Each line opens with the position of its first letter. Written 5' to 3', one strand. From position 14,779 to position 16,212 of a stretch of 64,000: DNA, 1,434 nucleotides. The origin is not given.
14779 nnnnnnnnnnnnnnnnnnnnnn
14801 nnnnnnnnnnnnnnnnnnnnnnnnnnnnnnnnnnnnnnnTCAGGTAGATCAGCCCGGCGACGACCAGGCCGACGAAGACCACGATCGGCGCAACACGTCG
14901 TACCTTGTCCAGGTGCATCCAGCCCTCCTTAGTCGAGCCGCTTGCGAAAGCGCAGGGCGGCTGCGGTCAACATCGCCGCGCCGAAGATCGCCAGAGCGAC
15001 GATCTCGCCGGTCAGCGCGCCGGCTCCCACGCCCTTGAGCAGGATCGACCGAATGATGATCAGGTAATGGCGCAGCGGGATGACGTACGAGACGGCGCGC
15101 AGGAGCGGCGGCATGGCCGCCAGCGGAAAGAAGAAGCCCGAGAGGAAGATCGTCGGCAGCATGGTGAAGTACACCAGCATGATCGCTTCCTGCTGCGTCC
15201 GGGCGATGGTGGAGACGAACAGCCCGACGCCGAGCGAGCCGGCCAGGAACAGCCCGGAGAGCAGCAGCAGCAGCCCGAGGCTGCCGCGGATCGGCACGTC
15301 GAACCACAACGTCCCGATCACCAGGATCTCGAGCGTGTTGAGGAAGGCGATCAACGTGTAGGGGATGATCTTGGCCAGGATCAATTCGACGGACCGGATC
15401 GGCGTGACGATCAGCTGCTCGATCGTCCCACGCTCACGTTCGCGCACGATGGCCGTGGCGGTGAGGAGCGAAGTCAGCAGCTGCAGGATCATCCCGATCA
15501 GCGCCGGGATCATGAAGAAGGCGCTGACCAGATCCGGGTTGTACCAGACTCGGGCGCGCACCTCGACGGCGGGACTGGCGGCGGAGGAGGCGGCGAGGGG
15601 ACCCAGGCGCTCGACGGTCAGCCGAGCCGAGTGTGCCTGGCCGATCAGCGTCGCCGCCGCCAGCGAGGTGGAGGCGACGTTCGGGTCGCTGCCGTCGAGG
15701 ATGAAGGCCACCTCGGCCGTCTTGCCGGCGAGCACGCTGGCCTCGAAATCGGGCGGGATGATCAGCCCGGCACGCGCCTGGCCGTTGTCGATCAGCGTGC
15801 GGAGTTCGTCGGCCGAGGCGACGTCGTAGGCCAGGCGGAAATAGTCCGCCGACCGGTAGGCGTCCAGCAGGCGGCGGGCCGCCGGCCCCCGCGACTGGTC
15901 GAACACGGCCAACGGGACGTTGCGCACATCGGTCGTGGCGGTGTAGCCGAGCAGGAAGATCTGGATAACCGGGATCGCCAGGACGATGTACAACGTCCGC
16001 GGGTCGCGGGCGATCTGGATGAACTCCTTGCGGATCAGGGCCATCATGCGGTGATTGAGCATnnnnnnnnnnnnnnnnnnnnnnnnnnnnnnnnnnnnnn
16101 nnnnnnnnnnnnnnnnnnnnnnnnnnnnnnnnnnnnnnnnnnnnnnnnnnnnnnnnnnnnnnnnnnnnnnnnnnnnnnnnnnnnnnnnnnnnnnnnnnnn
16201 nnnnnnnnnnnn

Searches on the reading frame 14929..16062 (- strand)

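Call 70: search_protein_families(library=pfam, proteins=[window:14929-16062:-], max_evalue=0.00001)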
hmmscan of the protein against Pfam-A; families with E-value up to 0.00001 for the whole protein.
window:14929-16062:- (377 aa): 4 families
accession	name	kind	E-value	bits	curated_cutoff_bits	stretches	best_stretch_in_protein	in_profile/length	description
PF12698.13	ABC2_membrane_3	-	9.2e-52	176.7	31.6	1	23-370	3-347/347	ABC-2 family transporter protein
PF01061.29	ABC2_membrane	-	1.1e-28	100.7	26.9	1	181-341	47-210/211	ABC-2 type transporter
PF12679.13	ABC2_membrane_2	-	2.4e-18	66.8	27.2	1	7-374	1-280/283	ABC-2 family transporter protein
PF12730.13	ABC2_membrane_4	-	1.8e-06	28.5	27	0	184-327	51-176/179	ABC-2 family transporter protein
